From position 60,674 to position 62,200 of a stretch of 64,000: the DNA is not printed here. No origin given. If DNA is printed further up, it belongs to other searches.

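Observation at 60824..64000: Giant prepilin-headed protein with at least 9 tandem DUF5011-like Ig repeats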

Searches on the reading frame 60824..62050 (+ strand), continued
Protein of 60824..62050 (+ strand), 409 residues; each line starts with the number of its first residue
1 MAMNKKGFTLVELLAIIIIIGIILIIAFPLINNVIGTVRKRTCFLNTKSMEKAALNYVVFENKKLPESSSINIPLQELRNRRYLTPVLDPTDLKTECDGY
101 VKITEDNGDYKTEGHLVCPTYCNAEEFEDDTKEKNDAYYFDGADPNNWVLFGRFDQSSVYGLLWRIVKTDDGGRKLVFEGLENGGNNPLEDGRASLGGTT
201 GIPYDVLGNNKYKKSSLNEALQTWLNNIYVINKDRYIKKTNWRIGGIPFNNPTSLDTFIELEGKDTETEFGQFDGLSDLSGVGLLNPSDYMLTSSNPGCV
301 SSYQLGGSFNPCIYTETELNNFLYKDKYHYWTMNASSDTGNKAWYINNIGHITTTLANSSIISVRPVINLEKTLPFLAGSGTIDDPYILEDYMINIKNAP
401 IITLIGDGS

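Call 38: search_solved_structures(query=A1, max_evalue=1, show_alignments=2)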
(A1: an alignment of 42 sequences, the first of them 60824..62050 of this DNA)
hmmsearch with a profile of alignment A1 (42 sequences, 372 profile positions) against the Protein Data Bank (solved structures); distinct sequences matched with E-value up to 1: 22.
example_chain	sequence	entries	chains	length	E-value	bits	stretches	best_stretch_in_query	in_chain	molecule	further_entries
8pfb_G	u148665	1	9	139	1.9e-10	43.7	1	7-77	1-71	Type IV pilin PilE1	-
9egp_A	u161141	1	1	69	1e-09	41.3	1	2-61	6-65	Geopilin domain 1 protein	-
7tgg_A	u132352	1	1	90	1.9e-07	33.8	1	2-61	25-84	Geopilin domain 1 protein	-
9lab_B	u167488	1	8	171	2.3e-07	33.6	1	1-87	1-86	MSHA major pilin subunit MshA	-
8qqj_J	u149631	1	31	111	1.4e-05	27.7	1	7-54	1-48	Type IV narrow pilus major component PilA5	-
6xxe_A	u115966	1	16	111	1.4e-05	27.7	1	7-53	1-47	Uncharacterized protein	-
8tj2_C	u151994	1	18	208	2.1e-05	27.1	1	7-61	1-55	Type IV major pilin protein PilA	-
6xxd_A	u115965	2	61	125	3.2e-05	26.5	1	7-76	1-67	PilA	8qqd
9laa_A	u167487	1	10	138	0.00012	24.6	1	2-53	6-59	Type IV pilin protein PilA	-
2m7g_A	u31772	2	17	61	0.00015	24.3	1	7-61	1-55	Geopilin domain 1 protein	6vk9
8p3b_A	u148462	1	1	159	0.00027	23.5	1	7-122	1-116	Fimbrial protein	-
8tob_GA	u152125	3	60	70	0.00034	23.2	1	8-63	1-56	Fimbrial protein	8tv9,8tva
8tum_e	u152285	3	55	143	0.00034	23.1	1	7-61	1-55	Type IV major pilin protein PilA | Pilin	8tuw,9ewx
1oqw_A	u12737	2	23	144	0.00036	23.1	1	7-58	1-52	Fimbrial protein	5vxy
5kua_A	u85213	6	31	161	0.00095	21.7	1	7-112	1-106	pilin | Neisseria meningitidis PilE variant SB-GATDH | Neisseria meningitidis PilE, SB-DATDH variant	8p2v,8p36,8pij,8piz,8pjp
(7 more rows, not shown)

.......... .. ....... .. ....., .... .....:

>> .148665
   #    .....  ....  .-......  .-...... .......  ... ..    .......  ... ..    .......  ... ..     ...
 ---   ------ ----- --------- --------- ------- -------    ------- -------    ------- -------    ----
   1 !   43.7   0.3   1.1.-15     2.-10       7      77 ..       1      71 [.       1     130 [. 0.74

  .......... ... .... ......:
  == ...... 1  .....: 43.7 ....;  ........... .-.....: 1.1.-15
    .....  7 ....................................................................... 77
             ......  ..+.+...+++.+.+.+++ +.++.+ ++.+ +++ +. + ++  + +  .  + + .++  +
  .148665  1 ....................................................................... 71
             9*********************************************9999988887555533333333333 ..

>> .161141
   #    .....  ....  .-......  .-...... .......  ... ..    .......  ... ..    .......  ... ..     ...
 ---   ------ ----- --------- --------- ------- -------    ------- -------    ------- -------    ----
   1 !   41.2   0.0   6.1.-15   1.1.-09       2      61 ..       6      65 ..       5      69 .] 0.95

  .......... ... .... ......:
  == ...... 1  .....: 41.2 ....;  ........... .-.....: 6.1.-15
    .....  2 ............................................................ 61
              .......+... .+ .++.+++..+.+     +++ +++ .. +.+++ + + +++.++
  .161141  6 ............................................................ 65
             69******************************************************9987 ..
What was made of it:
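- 60845..61198 (+): Pilin module (aa 8-125): hydrophobic alpha1-N with Phe+1, Glu+5, Gly+14 and Pro+22, a long alpha1 helix, a small beta-sheet and 4 conserved Cys. The family profile hits solved pilins, best S. sanguinis PilE1 at E 1.9e-10 (call 38).
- On Type IV pilins (subunits of type IV filaments): The profile matches solved pilins, best E 1.9e-10, mainly over alpha1 (call 38).
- The family profile matches solved filament-forming pilins (call 38).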

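Call 49: find_homologous_proteins(query=L002:13175-16075:+, max_evalue=1e-20)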
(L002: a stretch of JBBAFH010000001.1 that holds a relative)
Query L002:13175-16075:+ (967 aa): 45 proteins with E <= 1e-20 among 8000 candidates.
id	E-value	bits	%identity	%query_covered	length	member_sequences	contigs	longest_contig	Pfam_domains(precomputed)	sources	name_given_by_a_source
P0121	1.4e-179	617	45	39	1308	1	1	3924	PF18981.7,PF16403.12,PF19077.7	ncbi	ncbi:MAG: immunoglobulin-like domain-containing protein, partial [Clostridia bacterium]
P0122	4.0e-142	493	30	26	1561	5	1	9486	PF15418.13,PF00801.27,PF18981.7,PF23728.2,PF00028.24,PF16403.12,PF04234.19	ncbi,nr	ncbi:MAG: DUF5011 domain-containing protein, partial [Ectothiorhodospiraceae bacterium]|nr:DUF5011 d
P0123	8.4e-135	469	30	26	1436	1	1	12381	PF23237.2,PF15418.13,PF00801.27,PF18981.7,PF23728.2,PF00028.24,PF16403.12,PF05688.18,PF04234.19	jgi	-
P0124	1.1e-113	399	37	30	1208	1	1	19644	PF09603.16,PF18981.7,PF02494.23,PF16403.12,PF12810.14,PF19077.7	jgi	jgi:uncharacterized protein (TIGR02145 family)/prepilin-type N-terminal cleavage/methylation domain-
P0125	2.0e-112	395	25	61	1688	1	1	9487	PF07495.20,PF15418.13,PF00801.27,PF18981.7,PF13754.13,PF02494.23,PF13750.13,PF16403.12,PF12245.15,PF02010.22,PF18911.7,PF09148.17,PF23237.2,PF22352.3,PF17963.8,PF05345.19,PF09136.17,PF19077.7,PF20164.5,PF04234.19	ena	-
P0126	5.3e-107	377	43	26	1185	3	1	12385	PF23237.2,PF15418.13,PF18981.7,PF02494.23,PF16403.12,PF07581.18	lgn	-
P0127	2.0e-105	372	40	25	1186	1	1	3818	PF15418.13,PF02494.23,PF16403.12,PF07581.18,PF19077.7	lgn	-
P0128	5.4e-99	351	41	26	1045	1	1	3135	PF18981.7,PF02494.23,PF13750.13,PF16403.12,PF12810.14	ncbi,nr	ncbi:MAG TPA: DUF5011 domain-containing protein, partial [Mollicutes bacterium]|nr:DUF5011 domain-co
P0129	1.4e-97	346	39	27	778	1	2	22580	PF18981.7,PF13750.13,PF16403.12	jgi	jgi:prepilin-type N-terminal cleavage/methylation domain-containing protein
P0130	4.1e-95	338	35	28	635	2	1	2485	PF07495.20,PF15418.13,PF22352.3,PF18981.7,PF02494.23,PF07523.19,PF13750.13,PF16403.12,PF12245.15,PF19077.7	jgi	jgi:P2-related tail formation protein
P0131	2.4e-85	306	36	20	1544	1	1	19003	PF03366.23,PF23237.2,PF18981.7,PF02494.23,PF13750.13,PF16403.12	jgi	jgi:hypothetical protein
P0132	9.3e-82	294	31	26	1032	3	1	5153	PF18981.7,PF02494.23,PF07523.19,PF16403.12,PF19077.7,PF04234.19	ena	-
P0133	1.7e-78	283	38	14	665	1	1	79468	PF02839.20,PF23237.2,PF15418.13,PF18981.7,PF17963.8,PF02494.23,PF07523.19,PF13750.13,PF16403.12,PF12245.15,PF19077.7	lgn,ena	-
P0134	4.5e-77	278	32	26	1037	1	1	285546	PF21760.4,PF00801.27,PF18981.7,PF02494.23,PF13750.13,PF16403.12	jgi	jgi:hypothetical protein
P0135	4.5e-73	265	35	14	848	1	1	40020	PF00801.27,PF18981.7,PF02494.23,PF18962.8,PF13750.13,PF16403.12,PF20763.3,PF19077.7,PF04234.19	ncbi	-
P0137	2.8e-61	226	42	25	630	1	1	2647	PF16403.12,PF12810.14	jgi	jgi:hypothetical protein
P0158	2.9e-29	120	34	41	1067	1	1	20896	PF09479.17,PF18998.7,PF12810.14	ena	-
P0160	6.9e-27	112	36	38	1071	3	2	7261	PF09479.17,PF18998.7,PF12810.14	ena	-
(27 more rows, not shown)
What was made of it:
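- One DUF5011-rich hit carries a JGI label of tail formation protein (call 49).
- Tried and rejected: Homology search with the C-terminal half of the L002 ortholog (call 49).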

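Call 50: find_encoding_contigs(protein=P0124, flank=10000, max_places=2)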
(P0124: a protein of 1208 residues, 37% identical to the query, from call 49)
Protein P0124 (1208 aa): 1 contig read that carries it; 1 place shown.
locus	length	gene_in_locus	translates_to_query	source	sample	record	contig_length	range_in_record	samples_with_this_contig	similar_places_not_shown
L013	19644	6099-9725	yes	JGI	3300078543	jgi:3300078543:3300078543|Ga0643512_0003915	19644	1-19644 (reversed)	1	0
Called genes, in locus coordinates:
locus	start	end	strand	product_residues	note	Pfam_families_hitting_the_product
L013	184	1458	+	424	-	PF13353:Fer4_12, PF04055:Radical_SAM, PF13186:SPASM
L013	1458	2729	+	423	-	PF13353:Fer4_12, PF04055:Radical_SAM, PF13186:SPASM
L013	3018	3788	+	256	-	PF00106:adh_short, PF08659:KR, PF23441:SDR (weak), PF13561:adh_short_C2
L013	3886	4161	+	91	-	-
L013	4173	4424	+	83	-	-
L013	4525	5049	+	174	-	PF09419:PGP_phosphatase, PF08282:Hydrolase_3 (faint), PF00702:Hydrolase, PF13419:HAD_2, PF13242:Hydrolase_like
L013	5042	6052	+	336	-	PF02421:FeoB_N (faint), PF00350:Dynamin_N (faint), PF03193:RsgA_GTPase, PF01926:MMR_HSR1, PF04548:AIG1 (weak), PF21516:YqeH-like_C (weak)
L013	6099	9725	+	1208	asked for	PF02494:HYR (faint), PF16403:Bact_surface_Ig-like, PF19077:Big_13 (faint), PF18981:InlK_D3 (faint), PF16403:Bact_surface_Ig-like, PF12810:ALK_LTK_GRD, PF09603:Fib_succ_major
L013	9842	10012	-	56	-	PF00830:Ribosomal_L28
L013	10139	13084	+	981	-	PF02811:PHP, PF07733:DNA_pol3_alpha, PF17657:DNA_pol3_finger, PF14579:HHH_6, PF01336:tRNA_anti-codon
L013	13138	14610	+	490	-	PF01476:LysM, PF07501:G5, PF01551:Peptidase_M23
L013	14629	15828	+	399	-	PF24568:CC_PcsB, PF01551:Peptidase_M23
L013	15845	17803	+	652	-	PF01177:Asp_Glu_race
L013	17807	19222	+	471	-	PF00224:PK, PF03328:HpcH_HpaI (faint), PF02887:PK_C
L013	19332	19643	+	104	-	?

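Call 51: find_encoding_contigs(protein=P0129, flank=10000, max_places=2)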
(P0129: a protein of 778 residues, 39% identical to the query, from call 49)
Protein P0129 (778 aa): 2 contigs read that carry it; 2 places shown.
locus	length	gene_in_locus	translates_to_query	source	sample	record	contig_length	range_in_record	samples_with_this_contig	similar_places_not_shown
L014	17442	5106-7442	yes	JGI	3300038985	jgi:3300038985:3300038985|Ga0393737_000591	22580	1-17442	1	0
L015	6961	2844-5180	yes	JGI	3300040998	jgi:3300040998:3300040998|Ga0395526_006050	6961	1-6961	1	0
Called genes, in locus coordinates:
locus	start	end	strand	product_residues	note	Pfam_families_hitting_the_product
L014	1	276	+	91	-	?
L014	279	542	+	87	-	PF04296:YlxR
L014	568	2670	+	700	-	PF04760:IF2_N, PF03308:MeaB (faint), PF00009:GTP_EFTU, PF00025:Arf, PF01926:MMR_HSR1, PF22042:EF-G_D2, PF11987:IF-2, PF03144:GTP_EFTU_D2 (weak), +2 more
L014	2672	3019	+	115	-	PF02033:RBFA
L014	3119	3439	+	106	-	PF03551:PadR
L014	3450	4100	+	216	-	-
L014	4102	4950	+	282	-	PF13349:DUF4097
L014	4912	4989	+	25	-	-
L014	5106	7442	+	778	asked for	PF16403:Bact_surface_Ig-like, PF13750:Big_3_3 (faint), PF16403:Bact_surface_Ig-like, PF18981:InlK_D3 (weak), PF16403:Bact_surface_Ig-like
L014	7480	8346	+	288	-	PF01509:TruB_N, PF16198:TruB_C_2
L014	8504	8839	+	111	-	PF00312:Ribosomal_S15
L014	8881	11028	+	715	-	PF01138:RNase_PH, PF03725:RNase_PH_C, PF03726:PNPase, PF01138:RNase_PH, PF03725:RNase_PH_C (weak), PF00575:S1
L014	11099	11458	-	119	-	-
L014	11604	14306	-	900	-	-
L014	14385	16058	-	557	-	PF00753:Lactamase_B, PF12706:Lactamase_B_2, PF23023:Anti-Pycsar_Apyc1 (weak), PF22505:RNase_J_b_CASP, PF07521:RMMBL, PF17770:RNase_J_C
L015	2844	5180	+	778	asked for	PF16403:Bact_surface_Ig-like, PF13750:Big_3_3 (faint), PF16403:Bact_surface_Ig-like, PF18981:InlK_D3 (weak), PF16403:Bact_surface_Ig-like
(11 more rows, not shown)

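Call 54: find_related_loci(query=window:60824-62050:+, collection=viral_contigs, flank=5000)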
Query window:60824-62050:+ (409 aa) in viral_contigs; peptide patterns used: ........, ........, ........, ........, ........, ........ (x = any residue, [..] = any of these).
1 stretches matched a pattern, but none encodes a relative of the query by tblastn (E <= 1e-3).
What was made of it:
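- The viral contig collection holds no relative (call 54).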

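Call 66: search_protein_representatives(alignment_id=A1)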
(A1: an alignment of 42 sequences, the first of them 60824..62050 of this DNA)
Query: 42 sequences, 372 profile positions. Proteins with E-value up to 0.001 (for the whole library): 138838; up to 1e-10: 30730; up to 1e-30: 3588. The best 150 are listed.
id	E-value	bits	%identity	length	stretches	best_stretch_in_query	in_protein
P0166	0.0e+00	1097.7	-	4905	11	135-371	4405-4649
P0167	2.2e-254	859.7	-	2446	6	127-371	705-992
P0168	1.1e-194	663.2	-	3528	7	128-370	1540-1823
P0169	3.4e-161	553.0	-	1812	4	69-371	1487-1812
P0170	5.1e-147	506.4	-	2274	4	104-371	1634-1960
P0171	1.4e-133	462.1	-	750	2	2-371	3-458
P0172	1.1e-126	439.5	-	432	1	1-371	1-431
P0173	5.4e-126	437.2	-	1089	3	135-371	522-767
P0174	1.3e-125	435.9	-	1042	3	137-371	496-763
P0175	3.0e-124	431.4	-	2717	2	2-371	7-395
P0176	1.9e-114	399.2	-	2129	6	136-371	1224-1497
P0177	1.2e-113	396.6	-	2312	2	5-371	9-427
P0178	1.5e-111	389.7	-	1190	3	104-371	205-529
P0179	1.0e-110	386.9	-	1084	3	137-371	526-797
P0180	3.2e-110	385.3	-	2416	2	2-371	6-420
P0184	5.8e-107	374.6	-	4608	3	2-371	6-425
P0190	3.5e-103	362.1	-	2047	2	2-371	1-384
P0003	2.1e-96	339.8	-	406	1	3-370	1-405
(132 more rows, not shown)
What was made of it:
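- The family is very large, with 3,588 cluster representatives at E<=1e-30 (call 66).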

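Call 68: search_protein_families(library=pfam, proteins=[P0175, P0177, P0184], max_evalue=0.00001)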
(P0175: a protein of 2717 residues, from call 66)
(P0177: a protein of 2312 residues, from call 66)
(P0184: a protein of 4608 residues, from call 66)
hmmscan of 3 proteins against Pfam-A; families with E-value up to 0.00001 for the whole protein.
P0175 (2717 aa): 3 families
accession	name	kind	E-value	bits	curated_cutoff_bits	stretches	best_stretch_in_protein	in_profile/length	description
PF16403.11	Bact_surface_Ig-like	-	3.8e-166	539.9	27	11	407-479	1-71/71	Bacterial surface protein, Ig-like domain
PF07581.17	Glug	-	3.2e-17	62.1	20.5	0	2596-2618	4-27/28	The GLUG motif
PF18981.6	InlK_D3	-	3.1e-08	34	25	0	1456-1496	31-75/75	Internalin K domain (D3/D4)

P0177 (2312 aa): 4 families
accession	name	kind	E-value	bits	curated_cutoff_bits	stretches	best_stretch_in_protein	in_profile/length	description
PF16403.11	Bact_surface_Ig-like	-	1.2e-193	627.9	27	12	873-944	1-71/71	Bacterial surface protein, Ig-like domain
PF12810.13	ALK_LTK_GRD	-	3.6e-28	99.6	24.5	1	2061-2309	7-242/243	ALK/LTK, Glycine-rich domain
PF04234.18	CopC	-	3.8e-07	31.5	23.3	0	1797-1852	28-82/92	CopC domain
PF18981.6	InlK_D3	-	2.2e-06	28.1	25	0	1395-1435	31-75/75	Internalin K domain (D3/D4)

P0184 (4608 aa): 5 families
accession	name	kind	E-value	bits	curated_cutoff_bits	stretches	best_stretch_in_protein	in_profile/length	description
PF16403.11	Bact_surface_Ig-like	-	8.9e-219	708.5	27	14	871-942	1-71/71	Bacterial surface protein, Ig-like domain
PF07581.17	Glug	-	6.3e-73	236.7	20.5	0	3062-3086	2-28/28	The GLUG motif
PF05342.19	Peptidase_M26_N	-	2.1e-30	106.2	27.7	0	3588-3664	181-250/250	M26 IgA1-specific Metallo-endopeptidase N-terminal region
PF04234.18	CopC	-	3.9e-08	34.6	23.3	0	1426-1481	27-81/92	CopC domain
PF18981.6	InlK_D3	-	6.8e-08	32.9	25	0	1063-1092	39-68/75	Internalin K domain (D3/D4)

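Call 70: find_encoding_contigs(protein=P0184, flank=10000, max_places=2)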
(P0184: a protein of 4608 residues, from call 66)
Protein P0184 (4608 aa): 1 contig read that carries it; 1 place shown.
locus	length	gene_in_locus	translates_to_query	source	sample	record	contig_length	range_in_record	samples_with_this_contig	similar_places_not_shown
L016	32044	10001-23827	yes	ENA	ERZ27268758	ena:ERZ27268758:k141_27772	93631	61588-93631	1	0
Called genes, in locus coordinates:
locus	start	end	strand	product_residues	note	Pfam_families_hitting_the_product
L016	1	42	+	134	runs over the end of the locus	PF04472:SepF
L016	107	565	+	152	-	PF05103:DivIVA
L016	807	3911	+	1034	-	PF00133:tRNA-synt_1, PF13603:tRNA-synt_1_2 (weak), PF09334:tRNA-synt_1g (weak), PF08264:Anticodon_1, PF19302:DUF5915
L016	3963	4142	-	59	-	PF00830:Ribosomal_L28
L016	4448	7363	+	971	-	PF02811:PHP, PF07733:DNA_pol3_alpha, PF17657:DNA_pol3_finger, PF14579:HHH_6, PF01336:tRNA_anti-codon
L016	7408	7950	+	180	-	PF01765:RRF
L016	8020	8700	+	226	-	PF02698:DUF218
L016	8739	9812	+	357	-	PF26514:DUF8173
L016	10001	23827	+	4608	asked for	PF19789:DUF6273 (faint), PF04234:CopC (faint), PF16403:Bact_surface_Ig-like, PF18981:InlK_D3 (faint), PF16403:Bact_surface_Ig-like, PF05342:Peptidase_M26_N (faint), PF16403:Bact_surface_Ig-like, PF07581:Glug (faint)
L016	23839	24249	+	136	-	PF07705:CARDB (faint)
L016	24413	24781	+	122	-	-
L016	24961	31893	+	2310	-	PF19789:DUF6273 (faint), PF04234:CopC (faint), PF16403:Bact_surface_Ig-like, PF18981:InlK_D3 (faint), PF16403:Bact_surface_Ig-like, PF12810:ALK_LTK_GRD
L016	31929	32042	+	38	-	?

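Call 71: find_encoding_contigs(protein=P0177, flank=10000, max_places=2)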
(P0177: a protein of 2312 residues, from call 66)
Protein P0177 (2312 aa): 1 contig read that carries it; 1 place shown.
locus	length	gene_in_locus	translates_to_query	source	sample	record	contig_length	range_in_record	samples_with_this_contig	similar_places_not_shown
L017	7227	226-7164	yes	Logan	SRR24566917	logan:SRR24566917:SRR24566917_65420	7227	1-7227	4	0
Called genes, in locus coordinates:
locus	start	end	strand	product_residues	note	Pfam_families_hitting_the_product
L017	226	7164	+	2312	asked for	PF19789:DUF6273 (faint), PF04234:CopC (faint), PF16403:Bact_surface_Ig-like, PF18981:InlK_D3 (faint), PF16403:Bact_surface_Ig-like, PF12810:ALK_LTK_GRD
